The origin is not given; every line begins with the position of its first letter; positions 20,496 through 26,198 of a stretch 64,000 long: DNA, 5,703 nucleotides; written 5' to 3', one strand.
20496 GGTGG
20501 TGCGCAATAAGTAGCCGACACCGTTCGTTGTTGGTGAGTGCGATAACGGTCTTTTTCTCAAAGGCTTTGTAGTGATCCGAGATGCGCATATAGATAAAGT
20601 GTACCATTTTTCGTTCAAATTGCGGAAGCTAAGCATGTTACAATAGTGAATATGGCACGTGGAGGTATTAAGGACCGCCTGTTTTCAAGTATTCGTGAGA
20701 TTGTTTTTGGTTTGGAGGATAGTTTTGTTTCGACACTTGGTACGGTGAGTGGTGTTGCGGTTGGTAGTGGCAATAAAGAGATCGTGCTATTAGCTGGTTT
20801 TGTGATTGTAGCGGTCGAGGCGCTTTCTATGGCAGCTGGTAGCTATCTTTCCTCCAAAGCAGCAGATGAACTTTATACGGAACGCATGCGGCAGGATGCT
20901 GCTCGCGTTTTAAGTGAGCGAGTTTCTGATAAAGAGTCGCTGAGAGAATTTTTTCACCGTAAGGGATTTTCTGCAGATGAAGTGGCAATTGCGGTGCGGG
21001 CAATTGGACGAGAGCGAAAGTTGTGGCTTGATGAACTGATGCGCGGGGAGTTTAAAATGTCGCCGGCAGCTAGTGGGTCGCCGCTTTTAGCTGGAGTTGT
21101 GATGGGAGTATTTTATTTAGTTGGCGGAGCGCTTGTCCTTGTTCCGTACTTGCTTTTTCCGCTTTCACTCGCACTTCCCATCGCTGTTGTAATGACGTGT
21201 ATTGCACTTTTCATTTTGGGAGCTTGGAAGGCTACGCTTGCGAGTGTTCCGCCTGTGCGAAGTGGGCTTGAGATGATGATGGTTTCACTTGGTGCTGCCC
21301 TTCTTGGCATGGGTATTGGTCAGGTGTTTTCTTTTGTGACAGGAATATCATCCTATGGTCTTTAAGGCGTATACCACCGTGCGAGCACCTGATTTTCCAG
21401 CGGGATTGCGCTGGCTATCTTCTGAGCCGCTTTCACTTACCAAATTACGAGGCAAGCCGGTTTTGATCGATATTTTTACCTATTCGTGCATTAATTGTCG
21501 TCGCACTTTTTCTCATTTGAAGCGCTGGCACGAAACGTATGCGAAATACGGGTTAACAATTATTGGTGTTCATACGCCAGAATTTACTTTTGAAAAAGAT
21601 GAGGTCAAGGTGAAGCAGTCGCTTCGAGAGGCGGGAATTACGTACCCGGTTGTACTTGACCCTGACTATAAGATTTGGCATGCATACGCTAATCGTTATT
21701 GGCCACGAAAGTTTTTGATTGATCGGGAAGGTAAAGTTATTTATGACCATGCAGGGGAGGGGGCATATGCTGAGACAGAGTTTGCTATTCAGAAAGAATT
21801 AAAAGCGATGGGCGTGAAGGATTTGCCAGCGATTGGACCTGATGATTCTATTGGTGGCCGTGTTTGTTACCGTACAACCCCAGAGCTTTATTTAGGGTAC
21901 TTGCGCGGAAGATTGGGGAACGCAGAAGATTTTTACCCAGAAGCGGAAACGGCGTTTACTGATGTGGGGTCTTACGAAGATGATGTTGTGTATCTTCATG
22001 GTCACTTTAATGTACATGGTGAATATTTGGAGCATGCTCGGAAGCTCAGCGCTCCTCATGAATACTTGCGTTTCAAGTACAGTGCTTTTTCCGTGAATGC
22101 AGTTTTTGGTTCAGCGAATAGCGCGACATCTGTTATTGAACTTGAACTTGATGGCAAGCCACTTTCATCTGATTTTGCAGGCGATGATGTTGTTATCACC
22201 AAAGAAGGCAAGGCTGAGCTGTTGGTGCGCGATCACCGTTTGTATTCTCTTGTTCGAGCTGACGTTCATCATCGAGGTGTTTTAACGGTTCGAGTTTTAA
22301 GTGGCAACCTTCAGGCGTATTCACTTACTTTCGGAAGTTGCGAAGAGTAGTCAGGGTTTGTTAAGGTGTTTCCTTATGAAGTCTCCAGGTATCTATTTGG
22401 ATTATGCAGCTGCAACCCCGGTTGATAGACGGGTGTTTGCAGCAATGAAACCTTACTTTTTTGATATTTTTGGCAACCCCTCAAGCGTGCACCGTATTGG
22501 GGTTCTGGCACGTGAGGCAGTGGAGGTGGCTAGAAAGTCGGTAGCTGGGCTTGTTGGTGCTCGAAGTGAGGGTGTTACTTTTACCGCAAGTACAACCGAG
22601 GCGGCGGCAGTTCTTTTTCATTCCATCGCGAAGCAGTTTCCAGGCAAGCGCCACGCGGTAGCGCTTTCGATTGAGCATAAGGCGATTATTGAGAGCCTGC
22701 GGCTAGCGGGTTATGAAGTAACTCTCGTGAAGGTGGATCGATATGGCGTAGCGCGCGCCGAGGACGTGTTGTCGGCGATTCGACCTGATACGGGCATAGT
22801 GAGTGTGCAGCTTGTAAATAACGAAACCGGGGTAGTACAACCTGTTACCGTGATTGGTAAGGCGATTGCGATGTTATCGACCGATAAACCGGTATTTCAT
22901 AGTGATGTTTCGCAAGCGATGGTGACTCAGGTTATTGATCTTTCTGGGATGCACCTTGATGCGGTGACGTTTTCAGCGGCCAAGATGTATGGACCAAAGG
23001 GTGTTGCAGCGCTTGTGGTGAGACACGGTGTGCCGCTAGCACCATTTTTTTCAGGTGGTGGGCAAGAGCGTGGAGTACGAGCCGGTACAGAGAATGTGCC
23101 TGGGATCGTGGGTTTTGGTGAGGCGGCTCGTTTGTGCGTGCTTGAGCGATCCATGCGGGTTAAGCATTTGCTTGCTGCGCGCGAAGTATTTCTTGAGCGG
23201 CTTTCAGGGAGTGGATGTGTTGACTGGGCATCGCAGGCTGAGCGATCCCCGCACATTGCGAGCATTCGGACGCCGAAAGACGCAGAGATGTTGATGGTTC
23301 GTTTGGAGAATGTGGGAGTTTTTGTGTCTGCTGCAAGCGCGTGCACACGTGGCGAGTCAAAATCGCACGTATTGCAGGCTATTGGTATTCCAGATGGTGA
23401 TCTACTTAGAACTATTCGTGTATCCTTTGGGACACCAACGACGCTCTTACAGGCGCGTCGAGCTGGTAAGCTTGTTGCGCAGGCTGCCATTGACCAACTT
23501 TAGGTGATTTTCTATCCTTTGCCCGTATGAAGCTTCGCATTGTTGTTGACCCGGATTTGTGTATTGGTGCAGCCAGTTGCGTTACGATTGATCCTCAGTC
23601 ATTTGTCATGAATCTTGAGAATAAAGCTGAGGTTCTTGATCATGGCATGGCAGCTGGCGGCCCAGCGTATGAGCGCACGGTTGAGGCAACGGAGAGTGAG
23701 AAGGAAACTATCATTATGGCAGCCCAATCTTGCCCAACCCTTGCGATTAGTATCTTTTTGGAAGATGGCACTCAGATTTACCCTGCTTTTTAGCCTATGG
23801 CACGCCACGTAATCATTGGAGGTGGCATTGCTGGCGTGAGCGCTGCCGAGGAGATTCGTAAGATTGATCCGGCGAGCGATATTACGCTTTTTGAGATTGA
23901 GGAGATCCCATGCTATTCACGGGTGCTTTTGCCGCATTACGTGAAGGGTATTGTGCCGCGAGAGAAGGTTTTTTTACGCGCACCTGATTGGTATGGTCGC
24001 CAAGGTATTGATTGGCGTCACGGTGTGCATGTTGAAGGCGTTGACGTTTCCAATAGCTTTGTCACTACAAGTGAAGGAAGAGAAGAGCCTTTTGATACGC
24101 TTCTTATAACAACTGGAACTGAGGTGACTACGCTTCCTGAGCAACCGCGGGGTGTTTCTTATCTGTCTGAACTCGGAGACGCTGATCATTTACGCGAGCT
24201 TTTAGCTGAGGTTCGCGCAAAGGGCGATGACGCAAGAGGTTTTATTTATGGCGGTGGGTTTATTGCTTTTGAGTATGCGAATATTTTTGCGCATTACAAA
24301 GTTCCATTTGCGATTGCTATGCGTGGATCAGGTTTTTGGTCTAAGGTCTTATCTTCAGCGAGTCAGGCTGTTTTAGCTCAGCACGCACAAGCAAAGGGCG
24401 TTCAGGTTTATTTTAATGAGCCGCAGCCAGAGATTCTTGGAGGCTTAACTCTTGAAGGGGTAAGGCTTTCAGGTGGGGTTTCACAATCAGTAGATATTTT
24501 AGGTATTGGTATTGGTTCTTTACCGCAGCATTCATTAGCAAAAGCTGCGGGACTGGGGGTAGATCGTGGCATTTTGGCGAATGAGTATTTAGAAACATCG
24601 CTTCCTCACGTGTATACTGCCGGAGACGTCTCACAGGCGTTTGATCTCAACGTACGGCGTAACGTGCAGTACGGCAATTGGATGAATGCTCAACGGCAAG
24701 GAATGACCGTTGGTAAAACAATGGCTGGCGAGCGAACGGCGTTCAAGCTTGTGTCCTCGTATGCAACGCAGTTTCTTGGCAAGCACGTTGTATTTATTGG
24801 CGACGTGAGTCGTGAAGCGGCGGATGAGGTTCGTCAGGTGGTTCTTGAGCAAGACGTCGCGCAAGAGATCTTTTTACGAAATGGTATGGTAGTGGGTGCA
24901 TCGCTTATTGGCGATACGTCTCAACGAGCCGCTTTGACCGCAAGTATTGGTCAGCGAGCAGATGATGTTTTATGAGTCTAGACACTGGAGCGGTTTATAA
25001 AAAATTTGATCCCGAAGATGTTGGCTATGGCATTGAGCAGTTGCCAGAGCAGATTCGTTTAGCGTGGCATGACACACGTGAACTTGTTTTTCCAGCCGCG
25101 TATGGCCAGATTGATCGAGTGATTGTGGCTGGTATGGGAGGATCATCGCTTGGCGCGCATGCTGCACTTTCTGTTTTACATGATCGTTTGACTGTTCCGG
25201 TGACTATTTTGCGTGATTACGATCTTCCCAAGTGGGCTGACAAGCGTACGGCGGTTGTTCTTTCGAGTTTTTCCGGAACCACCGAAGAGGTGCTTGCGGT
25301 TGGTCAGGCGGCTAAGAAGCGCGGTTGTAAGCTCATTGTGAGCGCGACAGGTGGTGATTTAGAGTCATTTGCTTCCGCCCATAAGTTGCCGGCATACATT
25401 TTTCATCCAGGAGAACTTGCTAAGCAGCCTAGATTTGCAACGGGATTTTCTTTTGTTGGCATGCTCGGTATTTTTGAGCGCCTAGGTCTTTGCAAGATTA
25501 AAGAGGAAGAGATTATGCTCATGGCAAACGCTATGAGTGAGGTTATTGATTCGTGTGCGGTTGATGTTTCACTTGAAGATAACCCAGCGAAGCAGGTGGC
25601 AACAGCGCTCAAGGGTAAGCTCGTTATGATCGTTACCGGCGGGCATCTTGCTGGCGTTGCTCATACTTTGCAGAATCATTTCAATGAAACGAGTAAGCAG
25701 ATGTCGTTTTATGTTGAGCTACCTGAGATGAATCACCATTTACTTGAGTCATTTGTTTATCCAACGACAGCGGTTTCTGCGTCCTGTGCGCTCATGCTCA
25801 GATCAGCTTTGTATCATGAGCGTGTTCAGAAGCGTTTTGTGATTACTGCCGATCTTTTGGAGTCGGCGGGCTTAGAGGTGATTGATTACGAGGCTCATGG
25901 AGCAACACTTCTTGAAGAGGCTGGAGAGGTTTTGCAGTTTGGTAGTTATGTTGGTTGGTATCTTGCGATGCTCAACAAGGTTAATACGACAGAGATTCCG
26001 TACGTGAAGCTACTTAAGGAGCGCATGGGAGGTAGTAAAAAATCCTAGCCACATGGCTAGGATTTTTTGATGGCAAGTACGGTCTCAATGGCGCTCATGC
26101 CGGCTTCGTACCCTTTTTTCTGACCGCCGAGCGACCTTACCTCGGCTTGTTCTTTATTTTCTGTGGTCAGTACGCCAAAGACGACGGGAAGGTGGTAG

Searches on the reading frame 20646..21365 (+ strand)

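Call 53: search_protein_families(library=pfam, proteins=[window:20646-21365:+], max_evalue=0.00001)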
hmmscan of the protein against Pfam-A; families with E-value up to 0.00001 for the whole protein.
window:20646-21365:+ (239 aa): 1 family
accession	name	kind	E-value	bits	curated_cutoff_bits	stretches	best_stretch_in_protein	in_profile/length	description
PF01988.24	VIT1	-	1.4e-45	156.2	28.1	1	16-226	1-214/214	VIT family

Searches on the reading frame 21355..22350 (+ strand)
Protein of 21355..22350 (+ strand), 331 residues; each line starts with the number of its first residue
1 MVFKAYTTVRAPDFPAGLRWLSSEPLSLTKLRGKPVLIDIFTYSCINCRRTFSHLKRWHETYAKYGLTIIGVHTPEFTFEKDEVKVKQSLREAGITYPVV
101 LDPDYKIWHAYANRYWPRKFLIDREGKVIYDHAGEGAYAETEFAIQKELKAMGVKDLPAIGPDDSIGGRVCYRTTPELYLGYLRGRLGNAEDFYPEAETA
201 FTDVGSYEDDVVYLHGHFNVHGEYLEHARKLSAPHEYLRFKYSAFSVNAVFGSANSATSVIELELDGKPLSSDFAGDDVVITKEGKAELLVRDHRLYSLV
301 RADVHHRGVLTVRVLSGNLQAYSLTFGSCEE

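Call 53: search_protein_families(library=pfam, proteins=[window:21355-22350:+], max_evalue=0.00001)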
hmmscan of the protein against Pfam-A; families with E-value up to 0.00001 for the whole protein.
window:21355-22350:+ (331 aa): 4 families
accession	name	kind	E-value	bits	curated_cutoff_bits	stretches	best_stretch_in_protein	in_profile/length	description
PF17991.7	Thioredoxin_10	-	1.1e-18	68.6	27.1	1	175-327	1-142/142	Thioredoxin like C-terminal domain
PF00578.27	AhpC-TSA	-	1.2e-13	51.6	26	1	11-130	5-123/124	AhpC/TSA family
PF08534.16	Redoxin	-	3.2e-12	46.9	26.6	1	21-135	16-135/148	Redoxin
PF13905.12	Thioredoxin_8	-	2.4e-07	31.4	27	1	33-128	1-94/94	Thioredoxin-like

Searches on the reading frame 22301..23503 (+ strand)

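Call 53: search_protein_families(library=pfam, proteins=[window:22301-23503:+], max_evalue=0.00001)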
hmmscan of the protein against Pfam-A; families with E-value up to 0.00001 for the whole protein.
window:22301-23503:+ (400 aa): 1 family
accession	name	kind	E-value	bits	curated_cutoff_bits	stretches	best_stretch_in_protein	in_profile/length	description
PF00266.25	Aminotran_5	-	2.1e-58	198.5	21.5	1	31-381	1-364/371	Aminotransferase class-V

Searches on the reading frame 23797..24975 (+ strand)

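Call 53: search_protein_families(library=pfam, proteins=[window:23797-24975:+], max_evalue=0.00001)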
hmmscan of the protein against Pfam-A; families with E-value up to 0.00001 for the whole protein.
window:23797-24975:+ (392 aa): 2 families
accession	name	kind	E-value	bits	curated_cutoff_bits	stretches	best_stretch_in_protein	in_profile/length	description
PF07992.20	Pyr_redox_2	-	9.2e-37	127.5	26.1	1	3-302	2-291/291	Pyridine nucleotide-disulphide oxidoreductase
PF00070.33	Pyr_redox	-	2.2e-08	34.9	22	0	149-213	3-66/82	Pyridine nucleotide-disulphide oxidoreductase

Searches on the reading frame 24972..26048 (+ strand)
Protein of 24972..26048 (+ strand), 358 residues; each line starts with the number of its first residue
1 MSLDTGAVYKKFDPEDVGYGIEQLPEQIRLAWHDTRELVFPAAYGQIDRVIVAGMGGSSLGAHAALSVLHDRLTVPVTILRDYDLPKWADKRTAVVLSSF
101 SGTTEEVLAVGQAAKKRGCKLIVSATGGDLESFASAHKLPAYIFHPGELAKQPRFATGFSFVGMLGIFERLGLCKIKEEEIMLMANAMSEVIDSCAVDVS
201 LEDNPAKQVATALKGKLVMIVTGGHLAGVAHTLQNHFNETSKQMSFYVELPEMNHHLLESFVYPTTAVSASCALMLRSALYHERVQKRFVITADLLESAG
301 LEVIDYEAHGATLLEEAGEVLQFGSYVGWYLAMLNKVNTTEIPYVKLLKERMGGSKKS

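Call 53: search_protein_families(library=pfam, proteins=[window:24972-26048:+], max_evalue=0.00001)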
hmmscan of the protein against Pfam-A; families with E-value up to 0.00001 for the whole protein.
window:24972-26048:+ (358 aa): 1 family
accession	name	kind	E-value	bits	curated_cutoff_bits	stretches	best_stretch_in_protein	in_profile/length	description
PF10432.14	bact-PGI_C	-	2.2e-32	112.6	24.5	1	202-352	1-151/151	Bacterial phospho-glucose isomerase C-terminal SIS domain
